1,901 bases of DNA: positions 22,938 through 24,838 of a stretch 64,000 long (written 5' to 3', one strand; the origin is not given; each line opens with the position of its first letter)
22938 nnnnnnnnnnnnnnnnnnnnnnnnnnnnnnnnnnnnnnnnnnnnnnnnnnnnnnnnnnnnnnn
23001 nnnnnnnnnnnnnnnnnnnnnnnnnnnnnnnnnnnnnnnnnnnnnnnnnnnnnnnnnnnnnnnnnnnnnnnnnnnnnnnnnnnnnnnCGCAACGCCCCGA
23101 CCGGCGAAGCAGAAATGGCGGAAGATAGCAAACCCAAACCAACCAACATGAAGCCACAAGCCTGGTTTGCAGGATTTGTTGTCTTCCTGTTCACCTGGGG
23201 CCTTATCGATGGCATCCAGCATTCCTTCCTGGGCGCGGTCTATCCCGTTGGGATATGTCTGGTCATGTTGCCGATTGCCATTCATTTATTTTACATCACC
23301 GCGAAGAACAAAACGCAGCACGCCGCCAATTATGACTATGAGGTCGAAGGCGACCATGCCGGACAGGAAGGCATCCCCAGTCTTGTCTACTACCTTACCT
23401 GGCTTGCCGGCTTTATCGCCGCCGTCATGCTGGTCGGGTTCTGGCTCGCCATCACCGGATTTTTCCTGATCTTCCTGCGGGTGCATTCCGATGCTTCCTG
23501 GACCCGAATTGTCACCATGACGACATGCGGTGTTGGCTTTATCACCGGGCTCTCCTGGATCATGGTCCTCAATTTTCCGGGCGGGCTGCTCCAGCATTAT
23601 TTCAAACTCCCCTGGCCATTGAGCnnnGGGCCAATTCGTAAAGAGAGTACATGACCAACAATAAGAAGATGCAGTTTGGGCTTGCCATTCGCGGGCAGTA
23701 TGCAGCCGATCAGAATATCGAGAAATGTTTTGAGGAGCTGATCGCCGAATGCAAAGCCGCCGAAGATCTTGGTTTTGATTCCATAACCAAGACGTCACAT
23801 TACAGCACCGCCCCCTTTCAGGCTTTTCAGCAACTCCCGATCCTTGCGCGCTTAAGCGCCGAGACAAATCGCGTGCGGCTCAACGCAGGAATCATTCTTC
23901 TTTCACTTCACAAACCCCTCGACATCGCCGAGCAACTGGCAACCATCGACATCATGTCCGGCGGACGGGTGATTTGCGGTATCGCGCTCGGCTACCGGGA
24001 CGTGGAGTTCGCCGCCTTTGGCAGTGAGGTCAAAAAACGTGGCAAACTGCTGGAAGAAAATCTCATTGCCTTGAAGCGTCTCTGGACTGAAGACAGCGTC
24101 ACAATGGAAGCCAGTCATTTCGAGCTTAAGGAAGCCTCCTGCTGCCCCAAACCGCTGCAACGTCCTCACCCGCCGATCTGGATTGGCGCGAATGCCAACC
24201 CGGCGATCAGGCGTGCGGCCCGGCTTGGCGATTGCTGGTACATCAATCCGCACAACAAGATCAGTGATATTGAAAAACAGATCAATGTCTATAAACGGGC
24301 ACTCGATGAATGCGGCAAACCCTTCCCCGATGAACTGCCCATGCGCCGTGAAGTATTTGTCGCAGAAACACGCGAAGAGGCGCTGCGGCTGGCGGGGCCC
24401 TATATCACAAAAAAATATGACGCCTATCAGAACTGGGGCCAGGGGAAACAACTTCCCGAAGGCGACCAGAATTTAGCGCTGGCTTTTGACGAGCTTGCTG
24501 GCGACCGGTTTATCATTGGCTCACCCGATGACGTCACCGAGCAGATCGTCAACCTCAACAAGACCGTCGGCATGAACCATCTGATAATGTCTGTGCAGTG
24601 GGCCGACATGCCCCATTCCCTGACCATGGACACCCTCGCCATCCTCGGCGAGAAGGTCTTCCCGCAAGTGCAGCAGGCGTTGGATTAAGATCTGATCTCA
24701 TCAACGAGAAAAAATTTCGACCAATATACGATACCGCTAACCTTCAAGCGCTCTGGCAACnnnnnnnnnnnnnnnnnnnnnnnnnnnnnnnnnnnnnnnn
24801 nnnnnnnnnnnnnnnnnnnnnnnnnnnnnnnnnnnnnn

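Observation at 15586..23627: Tricarboxylate-type catabolic island: TcuA-like flavoprotein, LysR, PrpF-family isomerase, TctC-like binding protein, and a TctA with a fused TctB-like tail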

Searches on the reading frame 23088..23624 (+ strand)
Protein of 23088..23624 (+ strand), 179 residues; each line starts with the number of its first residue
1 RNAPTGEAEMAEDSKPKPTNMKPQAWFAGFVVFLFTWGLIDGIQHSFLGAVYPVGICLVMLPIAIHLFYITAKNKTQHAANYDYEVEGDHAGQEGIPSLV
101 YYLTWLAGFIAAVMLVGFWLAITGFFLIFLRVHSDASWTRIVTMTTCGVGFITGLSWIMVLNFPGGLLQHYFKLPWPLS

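Call 6: search_protein_families(library=pfam, proteins=[window:23115-23624:+], max_evalue=10)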
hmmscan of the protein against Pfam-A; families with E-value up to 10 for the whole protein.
seq(170 aa): 3 families
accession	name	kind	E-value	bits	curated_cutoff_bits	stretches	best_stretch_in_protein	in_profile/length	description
PF07331.16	TctB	-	0.0011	19.6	29.1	1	21-143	5-124/137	Tripartite tricarboxylate transporter TctB family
PF11377.13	DUF3180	-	0.54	10.9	28.4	0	19-146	4-125/135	Protein of unknown function (DUF3180)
PF24838.2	8xMP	-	8.3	6.7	30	1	109-154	25-72/136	Octameric membrane protein family (8xMP)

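Call 19: search_dna_similar(query=window:23088-23624:+, collection=plasmids, mode=protein, max_evalue=0.1, max_rows=60)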
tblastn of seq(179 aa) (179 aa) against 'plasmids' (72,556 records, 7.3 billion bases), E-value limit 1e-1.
Records with a match: 53; places in all: 53; records where one place covers at least 80% of the query: 16.
Best place of each record, by identity: <60% 53.
By first word of the organism name: Pseudosulfitobacter 32; Paracoccus 5; Shinella 3; Sagittula 3; Pannonibacter 2; Thalassospira 1; Pseudorhodobacter 1; Gemmobacter 1; Rhizobium 1; Pacificitalea 1; and 3 more.
By predicted mobility (MOB-suite, as given by PLSDB): non-mobilizable 48; mobilizable 3; conjugative 2.
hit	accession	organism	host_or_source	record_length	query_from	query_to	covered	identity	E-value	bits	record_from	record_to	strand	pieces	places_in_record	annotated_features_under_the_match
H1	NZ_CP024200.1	Thalassospira marina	-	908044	1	178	99%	39.3%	5e-37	142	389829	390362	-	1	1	tripartite tricarboxylate transporter permease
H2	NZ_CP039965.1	Pseudorhodobacter turbinis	single bacterial isolate,Turban shell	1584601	5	178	97%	36.2%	7e-19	90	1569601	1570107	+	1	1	record has no annotation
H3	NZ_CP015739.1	Shinella sp. HZN7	-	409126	7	178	96%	35.6%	8e-26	109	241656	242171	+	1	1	tripartite tricarboxylate transporter permease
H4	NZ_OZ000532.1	Shinella sp. WSC3-e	-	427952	7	178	96%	35.1%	9e-26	109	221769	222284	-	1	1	tripartite tricarboxylate transporter permease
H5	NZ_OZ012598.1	Shinella sp. WSD5-1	-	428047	7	178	96%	35.1%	9e-26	109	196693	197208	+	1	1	tripartite tricarboxylate transporter permease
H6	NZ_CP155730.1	Sagittula stellata E-37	Pure Culture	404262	24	178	87%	38.7%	8e-27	112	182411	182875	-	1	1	tripartite tricarboxylate transporter permease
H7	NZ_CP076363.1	Gemmobacter fulvus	cell culture,Anabaena culture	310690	6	179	97%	33.3%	2e-19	91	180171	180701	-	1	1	tripartite tricarboxylate transporter permease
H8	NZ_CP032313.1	Pannonibacter phragmitetus BB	cell culture,soil under ...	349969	13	177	92%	35.1%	3e-24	105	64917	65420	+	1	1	tripartite tricarboxylate transporter permease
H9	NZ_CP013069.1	Pannonibacter phragmitetus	Homo sapiens,blood, liver abscess ...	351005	13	177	92%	35.1%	3e-24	105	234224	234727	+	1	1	tripartite tricarboxylate transporter permease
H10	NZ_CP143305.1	Paracoccus marcusii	Soil sample,soil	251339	7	178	96%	32.0%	3e-17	86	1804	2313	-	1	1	tripartite tricarboxylate transporter permease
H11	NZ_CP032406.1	Rhizobium rosettiformans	Isolation,ex cyanobacteria field sample ...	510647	1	179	100%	30.4%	1e-21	98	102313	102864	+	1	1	tripartite tricarboxylate transporter permease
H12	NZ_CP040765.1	Paracoccus liaowanqingii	Tibetan antelope,cell culture,feces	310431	20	178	89%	32.9%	9e-18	87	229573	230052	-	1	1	tripartite tricarboxylate transporter permease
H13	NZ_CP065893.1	Paracoccus marcusii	Cancer pagurus,whole ...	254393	21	178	88%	33.1%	3e-18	88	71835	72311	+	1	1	tripartite tricarboxylate transporter permease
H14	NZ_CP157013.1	Paracoccus marcusii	Halophytes,cell culture,Suaeda maritima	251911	21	178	88%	33.1%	7e-18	87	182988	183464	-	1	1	tripartite tricarboxylate transporter permease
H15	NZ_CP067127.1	Paracoccus alcaliphilus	whole organism,soil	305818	23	178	87%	33.5%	3e-17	85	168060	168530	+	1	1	tripartite tricarboxylate transporter permease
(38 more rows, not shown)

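Call 20: get_annotated_region(hit=H1, flank=9000)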
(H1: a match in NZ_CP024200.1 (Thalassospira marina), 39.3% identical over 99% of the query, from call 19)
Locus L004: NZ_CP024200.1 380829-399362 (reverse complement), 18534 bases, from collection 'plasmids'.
description: Thalassospira marina strain CSC3H3 plasmid pCSC3H3, complete sequence
organism: Thalassospira marina (NCBI taxid 2048283)
taxonomy: Bacteria; Pseudomonadota; Alphaproteobacteria; Rhodospirillales; Thalassospiraceae; Thalassospira; Thalassospira marina
host: -; source: -; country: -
typing (MOB-suite, as given by PLSDB): non-mobilizable
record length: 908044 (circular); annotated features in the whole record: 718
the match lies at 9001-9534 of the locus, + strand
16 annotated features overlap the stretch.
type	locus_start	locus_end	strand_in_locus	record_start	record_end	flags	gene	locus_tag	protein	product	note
CDS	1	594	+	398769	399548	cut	-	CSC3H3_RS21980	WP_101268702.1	IclR family transcriptional regulator C-terminal domain-containing protein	-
CDS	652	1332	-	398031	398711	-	-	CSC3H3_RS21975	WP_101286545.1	GntR family transcriptional regulator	-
CDS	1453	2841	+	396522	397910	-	tcuA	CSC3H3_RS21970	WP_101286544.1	FAD-dependent tricarballylate dehydrogenase TcuA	-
CDS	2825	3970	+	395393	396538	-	tcuB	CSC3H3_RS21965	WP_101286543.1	tricarballylate utilization 4Fe-4S protein TcuB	-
CDS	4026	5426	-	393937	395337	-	-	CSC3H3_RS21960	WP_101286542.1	sensor histidine kinase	GO:0007165 - signal transduction [Evidence IEA]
CDS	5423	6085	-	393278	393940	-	-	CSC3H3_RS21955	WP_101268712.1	response regulator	GO:0000160 - phosphorelay signal transduction system [Evidence IEA]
CDS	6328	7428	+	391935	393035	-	-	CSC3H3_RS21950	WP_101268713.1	tricarboxylate transporter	-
CDS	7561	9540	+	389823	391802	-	-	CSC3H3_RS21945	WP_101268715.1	tripartite tricarboxylate transporter permease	-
CDS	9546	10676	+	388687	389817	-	-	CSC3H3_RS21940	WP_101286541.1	4-oxalomesaconate tautomerase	-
CDS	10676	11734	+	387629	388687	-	-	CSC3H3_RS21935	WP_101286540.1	isocitrate/isopropylmalate family dehydrogenase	-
CDS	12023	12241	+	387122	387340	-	-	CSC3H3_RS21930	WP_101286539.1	hypothetical protein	-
CDS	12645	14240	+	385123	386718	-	-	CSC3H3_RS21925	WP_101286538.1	ABC transporter substrate-binding protein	-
CDS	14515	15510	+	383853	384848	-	-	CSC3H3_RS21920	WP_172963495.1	ABC transporter permease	GO:0055085 - transmembrane transport [Evidence IEA]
CDS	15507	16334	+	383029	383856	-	-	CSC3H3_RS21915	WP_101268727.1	ABC transporter permease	-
CDS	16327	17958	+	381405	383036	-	-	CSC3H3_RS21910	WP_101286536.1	ABC transporter ATP-binding protein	-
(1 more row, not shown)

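Call 21: get_annotated_region(hit=H6, flank=9000)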
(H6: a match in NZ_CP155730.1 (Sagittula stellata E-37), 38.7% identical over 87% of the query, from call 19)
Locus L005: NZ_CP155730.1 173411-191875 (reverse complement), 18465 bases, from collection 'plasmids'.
description: Sagittula stellata E-37 plasmid unnamed1, complete sequence
organism: Sagittula stellata E-37 (NCBI taxid 388399)
taxonomy: Bacteria; Pseudomonadota; Alphaproteobacteria; Rhodobacterales; Roseobacteraceae; Sagittula; Sagittula stellata; Sagittula stellata E-37
host: -; source: Pure Culture; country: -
typing (MOB-suite, as given by PLSDB): conjugative; replicon rep_cluster_508; relaxase MOBP; mating-pair formation MPF_T
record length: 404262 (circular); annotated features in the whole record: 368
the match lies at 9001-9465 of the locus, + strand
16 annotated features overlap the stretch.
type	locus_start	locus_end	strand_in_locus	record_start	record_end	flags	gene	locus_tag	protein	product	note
CDS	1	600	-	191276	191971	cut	-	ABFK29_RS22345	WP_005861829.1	ABC transporter permease subunit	GO:0015837 - amine transport [Evidence IEA]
CDS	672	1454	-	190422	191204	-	-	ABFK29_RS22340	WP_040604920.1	transporter substrate-binding domain-containing protein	-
CDS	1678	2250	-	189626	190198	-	-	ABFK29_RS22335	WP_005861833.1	TetR/AcrR family transcriptional regulator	GO:0006355 - regulation of DNA-templated transcription [Evidence IEA]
CDS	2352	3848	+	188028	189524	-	-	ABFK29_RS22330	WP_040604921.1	MFS transporter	GO:0055085 - transmembrane transport [Evidence IEA]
CDS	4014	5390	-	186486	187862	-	-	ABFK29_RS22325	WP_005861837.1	sensor histidine kinase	GO:0007165 - signal transduction [Evidence IEA]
CDS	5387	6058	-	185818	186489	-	-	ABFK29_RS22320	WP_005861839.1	response regulator transcription factor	GO:0000160 - phosphorelay signal transduction system [Evidence IEA]; GO:0006355 - regulation of DNA-templated ...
CDS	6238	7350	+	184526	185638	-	-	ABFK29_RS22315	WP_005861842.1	tripartite tricarboxylate transporter substrate-binding protein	-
CDS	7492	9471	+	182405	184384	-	-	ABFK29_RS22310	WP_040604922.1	tripartite tricarboxylate transporter permease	-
CDS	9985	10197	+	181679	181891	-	-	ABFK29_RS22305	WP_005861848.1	hypothetical protein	-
CDS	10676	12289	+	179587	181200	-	-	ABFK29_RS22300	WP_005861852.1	AMP-binding protein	-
CDS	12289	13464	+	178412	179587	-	-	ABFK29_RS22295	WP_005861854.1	thiolase family protein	-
CDS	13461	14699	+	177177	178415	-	-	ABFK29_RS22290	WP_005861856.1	SDR family NAD(P)-dependent oxidoreductase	-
CDS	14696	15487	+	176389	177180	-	-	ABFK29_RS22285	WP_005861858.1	cyclase family protein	-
CDS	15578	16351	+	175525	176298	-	-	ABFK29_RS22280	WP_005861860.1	aspartate/glutamate racemase family protein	-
CDS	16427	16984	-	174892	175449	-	-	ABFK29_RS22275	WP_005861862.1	nuclear transport factor 2 family protein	-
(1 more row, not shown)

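Call 38: search_protein_families(library=ncbifam, proteins=[L004:1453-2841:+, L004:9546-10676:+, L004:6328-7428:+, L004:10676-11734:+], max_evalue=0.00001)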
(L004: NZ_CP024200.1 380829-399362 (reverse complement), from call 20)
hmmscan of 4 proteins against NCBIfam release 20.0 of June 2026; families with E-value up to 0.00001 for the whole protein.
L004:1453-2841:+ (462 aa): 38 families (the best 25 are shown)
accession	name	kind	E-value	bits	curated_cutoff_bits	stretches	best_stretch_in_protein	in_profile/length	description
NF006130.0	PRK08274.1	equivalog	5.5e-202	671.7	369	1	6-459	4-462/467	FAD-dependent tricarballylate dehydrogenase TcuA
TIGR02485.1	CobZ_N-term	equivalog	7.2e-171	568.8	372.55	1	9-459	3-435/437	FAD-dependent tricarballylate dehydrogenase TcuA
NF005064.0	PRK06481.1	equivalog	1.1e-35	123.3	542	1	2-459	56-503/506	flavocytochrome c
TIGR01813.1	flavo_cyto_c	subfamily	6.1e-34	117.5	285.45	1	9-452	1-443/444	flavocytochrome c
NF005510.0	PRK07121.1-3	subfamily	5.6e-28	97.9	481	2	130-457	176-488/492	FAD-binding protein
NF004789.0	PRK06134.1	subfamily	4.1e-26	91.7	747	2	128-457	211-569/581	FAD-dependent oxidoreductase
NF053717.1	VnlPnlRedVprA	equivalog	5.1e-25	88.2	600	1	5-276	4-284/481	vinyl phenol reductase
NF009477.0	PRK12843.1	equivalog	1.1e-24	86.9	758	2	133-448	220-561/578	FAD-dependent oxidoreductase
NF005508.0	PRK07121.1-1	equivalog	4.7e-24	84.8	537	2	131-459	173-494/497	FAD-binding protein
NF005511.0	PRK07121.1-4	equivalog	1.7e-23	82.9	466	2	316-458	405-542/553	FAD-binding protein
NF005512.0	PRK07121.1-5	subfamily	4.7e-22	78.2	812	1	260-456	300-487/489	FAD-binding protein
NF005882.1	PRK07843.1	equivalog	6.2e-22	77.7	788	1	130-452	198-544/547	3-oxosteroid 1-dehydrogenase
NF009478.0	PRK12844.1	equivalog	3.1e-21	75.3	789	2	132-458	208-551/559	3-ketosteroid-delta-1-dehydrogenase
NF009476.0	PRK12839.1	equivalog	2e-19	69.2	940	1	322-457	427-566/572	FAD-dependent oxidoreductase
NF053677.1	Desat2ChcC2Cyan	equivalog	1.3e-18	66.7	900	1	321-459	413-555/558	4-oxocyclohex-2-ene-1-carboxylate 5-dehydrogenase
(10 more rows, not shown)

L004:9546-10676:+ (376 aa): 2 families
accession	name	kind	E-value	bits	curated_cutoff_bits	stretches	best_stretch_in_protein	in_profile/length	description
NF033377.1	OMA_tautomer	equivalog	1.4e-147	491.2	440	1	22-367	1-349/349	4-oxalomesaconate tautomerase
TIGR02334.1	prpF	equivalog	7.1e-59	199.6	440.55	1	14-369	3-388/390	2-methylaconitate cis-trans isomerase PrpF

L004:6328-7428:+ (366 aa): 0 families

L004:10676-11734:+ (352 aa): 16 families
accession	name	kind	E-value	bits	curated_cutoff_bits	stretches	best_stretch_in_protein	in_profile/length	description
TIGR02088.1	LEU3_arch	subfamily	9.8e-85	284.6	409.8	1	5-347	3-323/324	isopropylmalate/isohomocitrate dehydrogenases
NF040626.1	AksF2_Meth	equivalog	9.1e-80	268.4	540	1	3-352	4-331/333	homoisocitrate dehydrogenase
NF006529.0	PRK08997.1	equivalog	3.2e-77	259.8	510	1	4-351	7-335/335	isocitrate dehydrogenase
TIGR00175.1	mito_nad_idh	equivalog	5.8e-67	226.2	432.4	1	3-351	6-334/334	isocitrate dehydrogenase (NAD(+))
NF040619.1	AksF_Meth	equivalog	9.6e-67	225.5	500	1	3-343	4-339/343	homoisocitrate dehydrogenase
NF006673.0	PRK09222.1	equivalog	1.2e-65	222.3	509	1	5-352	9-342/482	NADP-dependent isocitrate dehydrogenase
TIGR00169.1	leuB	equivalog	3.9e-60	203.7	353.2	1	3-348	2-346/349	3-isopropylmalate dehydrogenase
NF002898.0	PRK03437.1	equivalog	1.1e-57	195.9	393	1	3-334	7-337/347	3-isopropylmalate dehydrogenase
TIGR02924.1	ICDH_alpha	equivalog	8.8e-56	189.9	561.35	1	8-351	8-337/473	isocitrate dehydrogenase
TIGR02089.1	TTC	equivalog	1.2e-54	185.5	470.4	1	5-350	8-351/352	tartrate dehydrogenase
NF040855.1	iso_homocit_dh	equivalog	5.8e-52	177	680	1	3-350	4-318/345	isocitrate--homoisocitrate dehydrogenase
NF006048.0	PRK08194.1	equivalog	8.9e-47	159.9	501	1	3-351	6-349/352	tartrate dehydrogenase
NF005036.0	PRK06451.1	equivalog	1.4e-40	139.3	484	2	201-334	261-386/412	NADP-dependent isocitrate dehydrogenase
TIGR00183.1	prok_nadp_idh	equivalog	2.3e-40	138.7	567.3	2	202-351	268-416/417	isocitrate dehydrogenase (NADP(+))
NF005425.0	PRK07006.1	equivalog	3.6e-38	131.4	490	1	5-351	31-416/416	NADP-dependent isocitrate dehydrogenase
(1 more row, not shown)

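Call 67: search_protein_representatives(protein=window:23103-23624:+)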
Query: 174 residues. Proteins with E-value up to 0.001 (for the whole library): 222; up to 1e-10: 75; up to 1e-30: 4. The best 150 are listed.
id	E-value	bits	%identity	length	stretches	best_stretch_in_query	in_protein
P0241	1.3e-54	200.9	66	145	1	26-173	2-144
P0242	2.4e-42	161.0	61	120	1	55-173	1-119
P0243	2.2e-35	138.3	41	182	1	7-173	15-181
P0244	1.8e-32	128.8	42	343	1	19-173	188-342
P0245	2.4e-29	118.6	40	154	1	22-173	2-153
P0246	3.5e-28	114.8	40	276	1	12-173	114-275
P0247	1.4e-27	112.9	38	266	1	2-173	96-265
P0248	4.2e-27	111.3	37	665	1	9-174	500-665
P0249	1.0e-26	110.0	78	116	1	91-162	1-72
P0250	2.7e-25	105.4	33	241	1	12-173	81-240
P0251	4.4e-22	94.9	34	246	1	15-173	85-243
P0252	8.5e-22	94.0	42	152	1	11-124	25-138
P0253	9.8e-22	93.8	38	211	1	16-148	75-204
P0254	1.6e-21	93.1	44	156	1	76-173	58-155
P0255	1.4e-20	90.0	40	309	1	6-173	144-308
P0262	1.3e-18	83.6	36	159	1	16-173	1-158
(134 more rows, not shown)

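Call 69: find_encoding_contigs(protein=P0262, flank=4000, max_places=3)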
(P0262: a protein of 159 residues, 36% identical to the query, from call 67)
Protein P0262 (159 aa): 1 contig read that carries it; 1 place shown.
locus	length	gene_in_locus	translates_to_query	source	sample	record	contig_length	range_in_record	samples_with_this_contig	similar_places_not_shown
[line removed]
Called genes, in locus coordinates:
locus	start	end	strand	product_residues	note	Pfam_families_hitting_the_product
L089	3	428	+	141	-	?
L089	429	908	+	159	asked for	PF07331:TctB (weak)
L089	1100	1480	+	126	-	-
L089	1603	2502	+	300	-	?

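Call 88: search_protein_families(library=pfam, proteins=[P0262, L004:9001-9540:+], max_evalue=0.1)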
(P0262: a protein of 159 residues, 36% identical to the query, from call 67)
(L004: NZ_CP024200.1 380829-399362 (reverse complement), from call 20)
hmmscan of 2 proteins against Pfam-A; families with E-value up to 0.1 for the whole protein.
P0262 (159 aa): 1 family
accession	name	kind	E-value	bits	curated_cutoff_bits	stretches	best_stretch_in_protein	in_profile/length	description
PF07331.16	TctB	-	2.2e-06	28.3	29.1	1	8-144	3-137/137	Tripartite tricarboxylate transporter TctB family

L004:9001-9540:+ (179 aa): 1 family
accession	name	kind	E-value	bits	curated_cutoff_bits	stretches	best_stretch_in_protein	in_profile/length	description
PF07331.16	TctB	-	8.6e-06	26.4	29.1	1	27-162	2-133/137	Tripartite tricarboxylate transporter TctB family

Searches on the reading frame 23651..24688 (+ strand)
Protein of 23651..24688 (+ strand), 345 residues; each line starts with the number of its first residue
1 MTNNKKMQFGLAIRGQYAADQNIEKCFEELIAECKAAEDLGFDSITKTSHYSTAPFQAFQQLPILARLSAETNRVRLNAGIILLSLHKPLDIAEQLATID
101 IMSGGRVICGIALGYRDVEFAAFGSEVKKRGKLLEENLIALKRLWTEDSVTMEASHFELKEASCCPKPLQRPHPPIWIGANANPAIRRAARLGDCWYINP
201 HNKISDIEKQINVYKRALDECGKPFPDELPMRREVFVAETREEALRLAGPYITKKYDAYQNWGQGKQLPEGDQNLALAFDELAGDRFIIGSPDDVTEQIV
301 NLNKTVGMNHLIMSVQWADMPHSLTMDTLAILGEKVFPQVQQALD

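Call 4: search_protein_families(library=pfam, proteins=[window:23651-24688:+], max_evalue=0.01)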
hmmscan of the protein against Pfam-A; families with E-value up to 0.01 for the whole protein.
window:23651-24688:+ (345 aa): 1 family
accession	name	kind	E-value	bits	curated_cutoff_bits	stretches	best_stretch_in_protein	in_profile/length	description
PF00296.26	Bac_luciferase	-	5.4e-53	180.8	27.9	1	7-305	1-310/314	Luciferase-like monooxygenase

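Call 5: search_protein_families(library=ncbifam, proteins=[window:23651-24688:+], max_evalue=0.01)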
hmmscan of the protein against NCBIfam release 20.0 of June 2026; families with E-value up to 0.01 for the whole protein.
window:23651-24688:+ (345 aa): 31 families (the best 25 are shown)
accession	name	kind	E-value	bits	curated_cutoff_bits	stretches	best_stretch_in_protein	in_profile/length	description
TIGR03619.1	F420_Rv2161c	subfamily_domain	3.2e-47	161.2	166.9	1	35-231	5-214/247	TIGR03619 family F420-dependent LLM class oxidoreductase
TIGR03560.1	F420_Rv1855c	subfamily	6.4e-33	114.4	231.4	1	22-224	7-218/227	TIGR03560 family F420-dependent LLM class oxidoreductase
TIGR03858.1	LLM_2I7G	subfamily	7.2e-32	110.7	462.25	1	18-341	16-337/337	Atu2307/SP_0267 family LLM class monooxygenase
TIGR03571.1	lucif_BA3436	subfamily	1.6e-29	103.2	303.9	1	4-225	8-233/304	TIGR03571 family LLM class oxidoreductase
TIGR04036.1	LLM_CE1758_fam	subfamily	2e-29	102.5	479.1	1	27-344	27-335/355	CE1758 family FMN-dependent luciferase-like monooxygenase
TIGR04020.1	seco_metab_LLM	subfamily_domain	2.7e-27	95.8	244.45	1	21-318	12-324/341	MupA/Atu3671 family FMN-dependent luciferase-like monooxygenase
TIGR04027.1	LLM_KPN_01858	hypoth_equivalog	2e-25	89.4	412.9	1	34-340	26-325/326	putative FMN-dependent luciferase-like monooxygenase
TIGR04021.1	LLM_DMSO2_sfnG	equivalog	8e-25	87.9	382.95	1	32-342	32-347/350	dimethylsulfone monooxygenase SfnG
TIGR03621.1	F420_MSMEG_2516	subfamily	4.5e-24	85.1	213.15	1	25-209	11-186/295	TIGR03621 family F420-dependent LLM class oxidoreductase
TIGR03558.1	oxido_grp_1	subfamily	2.7e-23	82.7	166.95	1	19-322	11-314/325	MsnO8 family LLM class oxidoreductase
NF002619.0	PRK02271.1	equivalog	1.7e-22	80.1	276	1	26-223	12-200/329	5,10-methylenetetrahydromethanopterin reductase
TIGR03555.1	F420_mer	equivalog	2.3e-19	70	348.7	1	28-224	12-200/325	5,10-methylenetetrahydromethanopterin reductase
TIGR03565.1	alk_sulf_monoox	equivalog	7e-15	54.9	518.2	1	35-255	34-247/346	FMNH2-dependent alkanesulfonate monooxygenase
NF001939.1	PRK00719.1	subfamily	1.1e-14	54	510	1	65-254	59-246/373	alkanesulfonate monooxygenase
TIGR03854.1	F420_MSMEG_3544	hypoth_equivalog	1.3e-14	54.3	295.6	1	33-199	18-183/290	TIGR03854 family LLM class F420-dependent oxidoreductase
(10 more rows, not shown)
